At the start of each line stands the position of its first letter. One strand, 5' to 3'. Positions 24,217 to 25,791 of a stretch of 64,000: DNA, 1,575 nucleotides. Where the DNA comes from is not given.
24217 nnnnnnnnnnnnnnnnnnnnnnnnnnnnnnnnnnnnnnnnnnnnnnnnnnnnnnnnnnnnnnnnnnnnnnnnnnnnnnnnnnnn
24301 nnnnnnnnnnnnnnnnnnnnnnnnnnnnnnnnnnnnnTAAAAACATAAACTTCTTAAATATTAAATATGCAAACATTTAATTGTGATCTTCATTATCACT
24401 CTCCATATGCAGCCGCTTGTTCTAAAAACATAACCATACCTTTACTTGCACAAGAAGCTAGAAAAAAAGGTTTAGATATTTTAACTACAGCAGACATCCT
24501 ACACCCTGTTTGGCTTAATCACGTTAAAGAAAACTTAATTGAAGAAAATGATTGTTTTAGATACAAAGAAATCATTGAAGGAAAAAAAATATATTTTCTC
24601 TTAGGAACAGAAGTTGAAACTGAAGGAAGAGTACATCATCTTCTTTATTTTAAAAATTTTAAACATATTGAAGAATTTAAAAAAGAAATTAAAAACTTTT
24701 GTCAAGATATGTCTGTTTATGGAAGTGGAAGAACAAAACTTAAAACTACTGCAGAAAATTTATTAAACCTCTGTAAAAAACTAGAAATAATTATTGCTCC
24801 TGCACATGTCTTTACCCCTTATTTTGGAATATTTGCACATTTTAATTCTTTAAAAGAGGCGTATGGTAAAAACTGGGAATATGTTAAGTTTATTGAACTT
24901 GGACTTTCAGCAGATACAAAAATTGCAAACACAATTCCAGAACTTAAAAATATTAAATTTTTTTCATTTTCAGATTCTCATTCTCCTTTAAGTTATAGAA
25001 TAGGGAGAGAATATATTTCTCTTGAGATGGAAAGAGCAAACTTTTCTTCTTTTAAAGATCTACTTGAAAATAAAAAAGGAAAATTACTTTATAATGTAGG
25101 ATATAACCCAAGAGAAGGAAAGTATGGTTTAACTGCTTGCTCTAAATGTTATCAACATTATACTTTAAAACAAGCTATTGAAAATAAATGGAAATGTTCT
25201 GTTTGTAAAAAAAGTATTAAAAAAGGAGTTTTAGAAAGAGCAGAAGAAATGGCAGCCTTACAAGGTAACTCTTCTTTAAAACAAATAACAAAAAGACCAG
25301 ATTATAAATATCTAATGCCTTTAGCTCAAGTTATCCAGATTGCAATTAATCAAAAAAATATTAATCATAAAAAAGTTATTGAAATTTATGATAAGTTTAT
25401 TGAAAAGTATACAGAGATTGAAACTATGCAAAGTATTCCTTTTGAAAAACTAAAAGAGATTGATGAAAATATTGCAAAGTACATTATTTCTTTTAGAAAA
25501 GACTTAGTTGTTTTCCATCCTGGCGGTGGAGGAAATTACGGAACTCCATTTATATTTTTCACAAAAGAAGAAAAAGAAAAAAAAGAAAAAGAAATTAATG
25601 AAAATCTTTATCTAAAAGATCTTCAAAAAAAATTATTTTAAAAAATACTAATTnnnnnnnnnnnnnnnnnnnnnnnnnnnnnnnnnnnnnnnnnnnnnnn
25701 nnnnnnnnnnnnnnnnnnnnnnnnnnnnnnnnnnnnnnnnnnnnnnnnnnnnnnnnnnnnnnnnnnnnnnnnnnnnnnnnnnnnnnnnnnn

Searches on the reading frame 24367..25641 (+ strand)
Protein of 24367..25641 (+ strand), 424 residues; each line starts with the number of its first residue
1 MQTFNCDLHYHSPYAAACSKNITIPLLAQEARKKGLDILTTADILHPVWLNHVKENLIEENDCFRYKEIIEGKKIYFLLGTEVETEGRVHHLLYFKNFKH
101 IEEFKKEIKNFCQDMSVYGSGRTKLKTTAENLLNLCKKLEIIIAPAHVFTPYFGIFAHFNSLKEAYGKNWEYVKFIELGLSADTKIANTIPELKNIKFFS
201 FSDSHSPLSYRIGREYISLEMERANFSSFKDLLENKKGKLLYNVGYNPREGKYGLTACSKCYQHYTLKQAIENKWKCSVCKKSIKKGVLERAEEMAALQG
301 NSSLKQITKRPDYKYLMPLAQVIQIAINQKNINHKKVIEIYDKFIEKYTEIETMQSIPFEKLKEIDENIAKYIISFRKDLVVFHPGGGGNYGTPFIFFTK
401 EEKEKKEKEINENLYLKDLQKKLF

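Call 16: search_protein_families(library=pfam, proteins=[window:24367-25641:+], max_evalue=0.01)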
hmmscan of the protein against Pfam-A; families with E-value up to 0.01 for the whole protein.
window:24367-25641:+ (424 aa): 1 family
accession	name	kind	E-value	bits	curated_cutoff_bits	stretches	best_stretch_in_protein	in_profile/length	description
PF02892.21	zf-BED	-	0.0037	17.7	20.6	0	259-287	1-29/44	BED zinc finger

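Call 101: search_solved_structures(query=window:24367-25641:+, max_evalue=0.001)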
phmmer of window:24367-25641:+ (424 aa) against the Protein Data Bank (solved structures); distinct sequences matched with E-value up to 0.001: 3.
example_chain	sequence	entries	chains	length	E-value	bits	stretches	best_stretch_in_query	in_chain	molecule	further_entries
5zb8_A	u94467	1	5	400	4.6e-80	272.9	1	5-393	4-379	PfuEndoQ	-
7k30_A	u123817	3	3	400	2.5e-79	270.5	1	5-393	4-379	Endonuclease Q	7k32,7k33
7k31_A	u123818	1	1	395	2.9e-79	270.3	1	5-393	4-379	Endonuclease Q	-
